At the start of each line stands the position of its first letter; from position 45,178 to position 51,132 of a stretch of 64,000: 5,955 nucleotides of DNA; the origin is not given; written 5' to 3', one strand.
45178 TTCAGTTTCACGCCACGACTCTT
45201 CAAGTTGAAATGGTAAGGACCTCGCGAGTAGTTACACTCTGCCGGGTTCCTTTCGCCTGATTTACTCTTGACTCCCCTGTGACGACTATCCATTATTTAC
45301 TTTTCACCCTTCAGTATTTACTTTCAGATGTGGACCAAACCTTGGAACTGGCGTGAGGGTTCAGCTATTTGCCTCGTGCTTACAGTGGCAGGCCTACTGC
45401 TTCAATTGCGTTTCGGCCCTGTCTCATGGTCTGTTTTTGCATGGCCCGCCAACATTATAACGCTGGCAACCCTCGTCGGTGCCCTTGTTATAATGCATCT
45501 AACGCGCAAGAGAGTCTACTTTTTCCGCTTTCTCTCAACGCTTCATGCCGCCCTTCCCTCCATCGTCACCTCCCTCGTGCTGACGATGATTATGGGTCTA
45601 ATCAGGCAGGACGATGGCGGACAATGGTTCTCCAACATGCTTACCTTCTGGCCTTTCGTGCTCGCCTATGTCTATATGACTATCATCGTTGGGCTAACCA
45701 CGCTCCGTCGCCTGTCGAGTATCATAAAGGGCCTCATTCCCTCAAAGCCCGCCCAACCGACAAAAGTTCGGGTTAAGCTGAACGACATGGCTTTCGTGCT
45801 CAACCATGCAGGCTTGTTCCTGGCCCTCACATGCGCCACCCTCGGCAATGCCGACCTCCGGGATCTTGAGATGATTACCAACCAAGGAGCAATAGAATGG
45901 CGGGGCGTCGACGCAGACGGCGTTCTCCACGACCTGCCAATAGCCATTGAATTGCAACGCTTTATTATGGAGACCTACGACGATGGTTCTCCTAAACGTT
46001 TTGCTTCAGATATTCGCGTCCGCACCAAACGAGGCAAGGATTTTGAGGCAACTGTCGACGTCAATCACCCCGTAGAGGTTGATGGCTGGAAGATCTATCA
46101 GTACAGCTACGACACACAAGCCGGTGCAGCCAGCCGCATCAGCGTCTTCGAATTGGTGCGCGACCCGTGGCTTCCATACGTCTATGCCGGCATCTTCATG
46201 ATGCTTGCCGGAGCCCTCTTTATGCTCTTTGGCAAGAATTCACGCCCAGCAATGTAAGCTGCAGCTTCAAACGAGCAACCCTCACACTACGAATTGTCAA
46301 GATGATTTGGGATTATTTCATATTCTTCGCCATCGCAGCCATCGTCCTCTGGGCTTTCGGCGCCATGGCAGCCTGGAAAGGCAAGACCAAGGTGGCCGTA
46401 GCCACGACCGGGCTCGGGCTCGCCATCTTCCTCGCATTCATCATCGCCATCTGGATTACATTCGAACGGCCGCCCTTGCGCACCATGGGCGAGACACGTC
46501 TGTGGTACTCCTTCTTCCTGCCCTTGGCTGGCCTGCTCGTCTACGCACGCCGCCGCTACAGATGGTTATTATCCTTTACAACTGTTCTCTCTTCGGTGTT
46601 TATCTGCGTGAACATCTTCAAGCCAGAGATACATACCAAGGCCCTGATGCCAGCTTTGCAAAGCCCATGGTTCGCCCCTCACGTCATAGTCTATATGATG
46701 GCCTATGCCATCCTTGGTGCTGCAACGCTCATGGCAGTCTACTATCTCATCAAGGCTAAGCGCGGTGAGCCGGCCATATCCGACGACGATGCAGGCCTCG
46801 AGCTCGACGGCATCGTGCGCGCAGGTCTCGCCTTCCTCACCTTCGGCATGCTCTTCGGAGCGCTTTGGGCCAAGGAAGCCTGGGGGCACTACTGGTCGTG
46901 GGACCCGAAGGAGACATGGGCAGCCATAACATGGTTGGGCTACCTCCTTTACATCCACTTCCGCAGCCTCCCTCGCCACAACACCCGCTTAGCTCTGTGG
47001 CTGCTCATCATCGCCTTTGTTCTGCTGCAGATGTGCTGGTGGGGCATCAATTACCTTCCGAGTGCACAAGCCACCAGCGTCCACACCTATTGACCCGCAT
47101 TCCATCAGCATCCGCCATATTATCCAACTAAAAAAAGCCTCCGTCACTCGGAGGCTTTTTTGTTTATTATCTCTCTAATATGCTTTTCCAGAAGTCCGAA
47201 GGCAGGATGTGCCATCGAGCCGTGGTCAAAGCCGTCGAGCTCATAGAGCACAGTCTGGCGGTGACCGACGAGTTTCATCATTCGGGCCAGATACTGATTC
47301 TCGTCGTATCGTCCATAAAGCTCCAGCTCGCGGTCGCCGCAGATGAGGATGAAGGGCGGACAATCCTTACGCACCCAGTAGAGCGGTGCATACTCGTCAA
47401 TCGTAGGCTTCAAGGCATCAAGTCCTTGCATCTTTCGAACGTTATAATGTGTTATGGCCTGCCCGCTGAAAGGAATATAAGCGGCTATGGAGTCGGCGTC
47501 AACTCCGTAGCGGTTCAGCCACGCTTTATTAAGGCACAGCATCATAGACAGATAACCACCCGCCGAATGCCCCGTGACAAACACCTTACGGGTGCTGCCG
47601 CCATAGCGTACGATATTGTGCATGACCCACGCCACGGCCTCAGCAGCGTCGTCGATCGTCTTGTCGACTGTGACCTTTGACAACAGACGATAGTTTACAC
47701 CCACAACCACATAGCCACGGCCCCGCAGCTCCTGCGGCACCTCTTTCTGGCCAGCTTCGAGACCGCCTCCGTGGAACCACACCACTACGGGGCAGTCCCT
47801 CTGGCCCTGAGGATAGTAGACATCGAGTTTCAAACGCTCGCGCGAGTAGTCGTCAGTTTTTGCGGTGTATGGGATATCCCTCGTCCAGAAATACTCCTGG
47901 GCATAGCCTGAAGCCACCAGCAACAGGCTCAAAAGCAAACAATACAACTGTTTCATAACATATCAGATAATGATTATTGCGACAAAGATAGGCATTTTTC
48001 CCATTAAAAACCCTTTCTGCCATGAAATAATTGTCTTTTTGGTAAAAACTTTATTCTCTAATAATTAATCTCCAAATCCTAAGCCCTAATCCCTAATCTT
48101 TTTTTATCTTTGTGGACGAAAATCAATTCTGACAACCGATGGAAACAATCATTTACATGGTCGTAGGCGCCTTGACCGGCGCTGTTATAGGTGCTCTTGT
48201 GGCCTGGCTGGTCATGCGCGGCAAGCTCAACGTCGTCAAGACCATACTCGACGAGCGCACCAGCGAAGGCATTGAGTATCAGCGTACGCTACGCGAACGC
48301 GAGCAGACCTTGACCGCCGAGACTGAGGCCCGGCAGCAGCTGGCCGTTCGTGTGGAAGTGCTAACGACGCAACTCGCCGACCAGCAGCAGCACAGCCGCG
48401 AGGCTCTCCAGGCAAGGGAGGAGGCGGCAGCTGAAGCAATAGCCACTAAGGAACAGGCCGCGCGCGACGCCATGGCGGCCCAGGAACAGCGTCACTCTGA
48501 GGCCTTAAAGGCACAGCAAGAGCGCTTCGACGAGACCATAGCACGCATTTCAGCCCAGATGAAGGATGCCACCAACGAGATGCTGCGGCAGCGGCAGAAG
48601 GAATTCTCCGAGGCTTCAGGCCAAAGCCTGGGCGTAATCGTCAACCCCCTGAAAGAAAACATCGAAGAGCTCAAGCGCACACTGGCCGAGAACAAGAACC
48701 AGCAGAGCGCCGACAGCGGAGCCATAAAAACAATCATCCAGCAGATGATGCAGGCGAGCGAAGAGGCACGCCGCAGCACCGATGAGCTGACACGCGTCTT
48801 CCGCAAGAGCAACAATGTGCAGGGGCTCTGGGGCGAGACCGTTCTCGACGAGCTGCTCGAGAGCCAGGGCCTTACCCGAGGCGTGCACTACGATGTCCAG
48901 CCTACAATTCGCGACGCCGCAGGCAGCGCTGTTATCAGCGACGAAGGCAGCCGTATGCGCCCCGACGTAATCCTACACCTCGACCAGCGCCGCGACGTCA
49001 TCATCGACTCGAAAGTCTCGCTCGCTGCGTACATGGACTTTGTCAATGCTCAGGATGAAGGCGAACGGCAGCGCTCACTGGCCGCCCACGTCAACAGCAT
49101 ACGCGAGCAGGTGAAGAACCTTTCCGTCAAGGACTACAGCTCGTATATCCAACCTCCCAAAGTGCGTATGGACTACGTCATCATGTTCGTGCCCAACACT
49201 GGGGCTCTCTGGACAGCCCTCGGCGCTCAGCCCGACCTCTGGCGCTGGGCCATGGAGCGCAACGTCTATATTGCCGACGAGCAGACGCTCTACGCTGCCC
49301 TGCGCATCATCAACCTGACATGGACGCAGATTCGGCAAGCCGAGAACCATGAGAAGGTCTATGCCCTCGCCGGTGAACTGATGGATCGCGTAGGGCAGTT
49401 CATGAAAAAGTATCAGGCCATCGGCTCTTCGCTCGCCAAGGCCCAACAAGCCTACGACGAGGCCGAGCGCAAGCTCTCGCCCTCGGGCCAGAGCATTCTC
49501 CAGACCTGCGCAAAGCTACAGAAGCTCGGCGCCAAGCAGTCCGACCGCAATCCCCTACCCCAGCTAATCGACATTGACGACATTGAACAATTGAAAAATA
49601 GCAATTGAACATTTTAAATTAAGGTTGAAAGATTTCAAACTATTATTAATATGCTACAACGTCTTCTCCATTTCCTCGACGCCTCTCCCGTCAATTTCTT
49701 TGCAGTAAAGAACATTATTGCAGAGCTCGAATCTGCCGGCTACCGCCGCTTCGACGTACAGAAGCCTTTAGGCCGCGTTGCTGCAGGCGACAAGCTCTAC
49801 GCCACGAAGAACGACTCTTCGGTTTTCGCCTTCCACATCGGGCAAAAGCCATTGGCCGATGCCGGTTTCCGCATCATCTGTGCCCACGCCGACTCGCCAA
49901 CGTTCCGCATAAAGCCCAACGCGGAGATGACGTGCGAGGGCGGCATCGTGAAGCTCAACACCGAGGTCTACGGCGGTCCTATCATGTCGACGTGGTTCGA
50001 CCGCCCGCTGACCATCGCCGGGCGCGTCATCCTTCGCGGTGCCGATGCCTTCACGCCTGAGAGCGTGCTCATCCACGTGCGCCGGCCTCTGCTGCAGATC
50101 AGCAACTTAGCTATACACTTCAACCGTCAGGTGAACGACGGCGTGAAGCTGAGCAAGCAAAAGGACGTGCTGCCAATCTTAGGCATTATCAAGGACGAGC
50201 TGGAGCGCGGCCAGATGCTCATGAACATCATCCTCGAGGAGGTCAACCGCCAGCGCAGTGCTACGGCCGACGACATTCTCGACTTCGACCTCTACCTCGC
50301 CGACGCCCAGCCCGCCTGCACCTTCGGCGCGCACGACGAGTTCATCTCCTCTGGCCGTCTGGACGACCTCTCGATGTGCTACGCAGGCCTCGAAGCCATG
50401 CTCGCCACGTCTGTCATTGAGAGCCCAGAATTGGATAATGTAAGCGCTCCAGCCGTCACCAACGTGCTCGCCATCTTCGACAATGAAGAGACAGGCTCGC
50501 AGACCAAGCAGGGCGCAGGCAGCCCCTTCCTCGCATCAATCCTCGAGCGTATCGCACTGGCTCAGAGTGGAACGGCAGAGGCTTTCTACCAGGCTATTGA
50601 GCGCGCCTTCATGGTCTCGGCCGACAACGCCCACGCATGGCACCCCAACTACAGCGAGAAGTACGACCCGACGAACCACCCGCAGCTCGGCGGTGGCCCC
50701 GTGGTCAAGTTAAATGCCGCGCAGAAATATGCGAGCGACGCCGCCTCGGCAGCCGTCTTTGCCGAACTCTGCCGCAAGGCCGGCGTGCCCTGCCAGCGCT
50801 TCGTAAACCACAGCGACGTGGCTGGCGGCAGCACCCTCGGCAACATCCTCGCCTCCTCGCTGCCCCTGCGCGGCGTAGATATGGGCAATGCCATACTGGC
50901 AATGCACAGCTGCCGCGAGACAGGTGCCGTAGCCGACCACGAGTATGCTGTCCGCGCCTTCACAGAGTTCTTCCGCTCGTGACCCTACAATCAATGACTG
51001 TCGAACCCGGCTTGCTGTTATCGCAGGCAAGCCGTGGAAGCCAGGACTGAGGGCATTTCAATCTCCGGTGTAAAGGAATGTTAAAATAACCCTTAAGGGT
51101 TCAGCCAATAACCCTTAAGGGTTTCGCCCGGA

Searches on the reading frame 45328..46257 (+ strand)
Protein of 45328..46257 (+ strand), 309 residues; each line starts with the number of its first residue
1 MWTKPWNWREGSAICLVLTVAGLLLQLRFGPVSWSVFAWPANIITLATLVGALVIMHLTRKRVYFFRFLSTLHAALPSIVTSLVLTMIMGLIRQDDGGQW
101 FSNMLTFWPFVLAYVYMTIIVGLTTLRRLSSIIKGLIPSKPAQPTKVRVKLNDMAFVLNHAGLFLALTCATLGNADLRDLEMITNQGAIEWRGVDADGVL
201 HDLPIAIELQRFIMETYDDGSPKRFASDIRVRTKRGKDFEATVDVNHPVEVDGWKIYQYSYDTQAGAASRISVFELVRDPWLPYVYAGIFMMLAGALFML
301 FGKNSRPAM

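Call 54: search_protein_families(library=pfam, proteins=[window:45328-46257:+], max_evalue=0.00001)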
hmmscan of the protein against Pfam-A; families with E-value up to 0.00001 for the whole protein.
window:45328-46257:+ (309 aa): 1 family
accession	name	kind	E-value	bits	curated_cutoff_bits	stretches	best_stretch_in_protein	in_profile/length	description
PF05140.19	ResB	-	1.5e-21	77.3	24.6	1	152-264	150-268/486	ResB-like family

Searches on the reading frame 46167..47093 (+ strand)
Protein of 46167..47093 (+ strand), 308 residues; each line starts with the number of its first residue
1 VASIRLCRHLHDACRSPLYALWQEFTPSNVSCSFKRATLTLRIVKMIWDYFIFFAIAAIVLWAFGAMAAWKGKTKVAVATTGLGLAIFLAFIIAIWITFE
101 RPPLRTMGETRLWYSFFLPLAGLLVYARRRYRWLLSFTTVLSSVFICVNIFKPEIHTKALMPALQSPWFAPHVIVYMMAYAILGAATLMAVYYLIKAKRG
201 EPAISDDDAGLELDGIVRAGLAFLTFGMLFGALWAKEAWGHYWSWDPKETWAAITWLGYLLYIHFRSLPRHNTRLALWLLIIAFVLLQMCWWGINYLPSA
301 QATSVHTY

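Call 54: search_protein_families(library=pfam, proteins=[window:46167-47093:+], max_evalue=0.00001)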
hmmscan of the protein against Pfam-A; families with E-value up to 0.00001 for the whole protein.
window:46167-47093:+ (308 aa): 1 family
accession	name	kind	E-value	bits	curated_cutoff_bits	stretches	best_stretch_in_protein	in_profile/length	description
PF01578.25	Cytochrom_C_asm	-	1.3e-33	116.9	29.9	1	131-297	34-207/212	Cytochrome C assembly protein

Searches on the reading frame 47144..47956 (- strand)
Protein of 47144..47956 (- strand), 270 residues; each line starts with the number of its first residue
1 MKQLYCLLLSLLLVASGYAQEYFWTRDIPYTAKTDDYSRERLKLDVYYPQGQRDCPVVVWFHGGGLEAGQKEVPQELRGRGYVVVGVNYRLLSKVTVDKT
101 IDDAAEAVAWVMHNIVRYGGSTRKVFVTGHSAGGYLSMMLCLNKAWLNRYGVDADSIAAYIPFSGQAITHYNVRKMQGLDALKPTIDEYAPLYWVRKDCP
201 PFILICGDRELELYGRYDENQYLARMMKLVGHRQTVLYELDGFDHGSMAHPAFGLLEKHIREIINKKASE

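Call 66: search_protein_families(library=pfam, proteins=[window:47144-47956:-], max_evalue=0.00001)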
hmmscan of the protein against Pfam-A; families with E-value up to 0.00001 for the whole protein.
window:47144-47956:- (270 aa): 5 families
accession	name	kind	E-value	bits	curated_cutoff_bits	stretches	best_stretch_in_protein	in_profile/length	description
PF20434.5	BD-FAE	-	7.2e-23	81.7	26.8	1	44-145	1-111/215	BD-FAE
PF00135.34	COesterase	-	2e-16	60.5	27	1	37-175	81-228/515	Carboxylesterase family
PF07859.19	Abhydrolase_3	-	5.3e-14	52.9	25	1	58-144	1-92/210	alpha/beta hydrolase fold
PF00326.27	Peptidase_S9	-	8.5e-06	25.8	22.6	0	93-208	37-153/213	Prolyl oligopeptidase family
PF07224.18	Chlorophyllase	-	9.9e-06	25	26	0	44-145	31-138/301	Chlorophyllase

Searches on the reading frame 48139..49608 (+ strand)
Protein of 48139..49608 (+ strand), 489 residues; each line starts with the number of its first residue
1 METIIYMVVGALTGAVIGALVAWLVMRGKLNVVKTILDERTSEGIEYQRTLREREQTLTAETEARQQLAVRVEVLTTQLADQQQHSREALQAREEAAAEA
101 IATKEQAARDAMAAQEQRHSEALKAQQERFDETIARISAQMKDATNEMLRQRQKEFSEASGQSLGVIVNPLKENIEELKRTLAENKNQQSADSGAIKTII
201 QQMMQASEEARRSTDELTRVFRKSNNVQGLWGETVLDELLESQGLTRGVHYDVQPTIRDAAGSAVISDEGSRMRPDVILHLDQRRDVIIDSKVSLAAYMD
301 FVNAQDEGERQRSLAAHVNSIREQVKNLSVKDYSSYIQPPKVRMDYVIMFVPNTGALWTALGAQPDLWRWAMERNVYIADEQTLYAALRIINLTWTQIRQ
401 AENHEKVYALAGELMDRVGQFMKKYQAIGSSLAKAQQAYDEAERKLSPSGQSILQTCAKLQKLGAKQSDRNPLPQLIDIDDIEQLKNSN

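Call 66: search_protein_families(library=pfam, proteins=[window:48139-49608:+], max_evalue=0.00001)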
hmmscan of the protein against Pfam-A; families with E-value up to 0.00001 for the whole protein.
window:48139-49608:+ (489 aa): 1 family
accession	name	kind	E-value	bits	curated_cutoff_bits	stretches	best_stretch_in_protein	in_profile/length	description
PF02646.22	RmuC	-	5.8e-83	278.8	26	1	163-469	2-290/291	RmuC family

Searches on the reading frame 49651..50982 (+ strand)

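Call 66: search_protein_families(library=pfam, proteins=[window:49651-50982:+], max_evalue=0.00001)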
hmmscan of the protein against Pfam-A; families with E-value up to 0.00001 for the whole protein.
window:49651-50982:+ (443 aa): 1 family
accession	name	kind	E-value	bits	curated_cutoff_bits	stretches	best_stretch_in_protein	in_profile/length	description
PF02127.20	Peptidase_M18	-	4e-123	411.9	24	1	8-441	1-432/432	Aminopeptidase I zinc metalloprotease (M18)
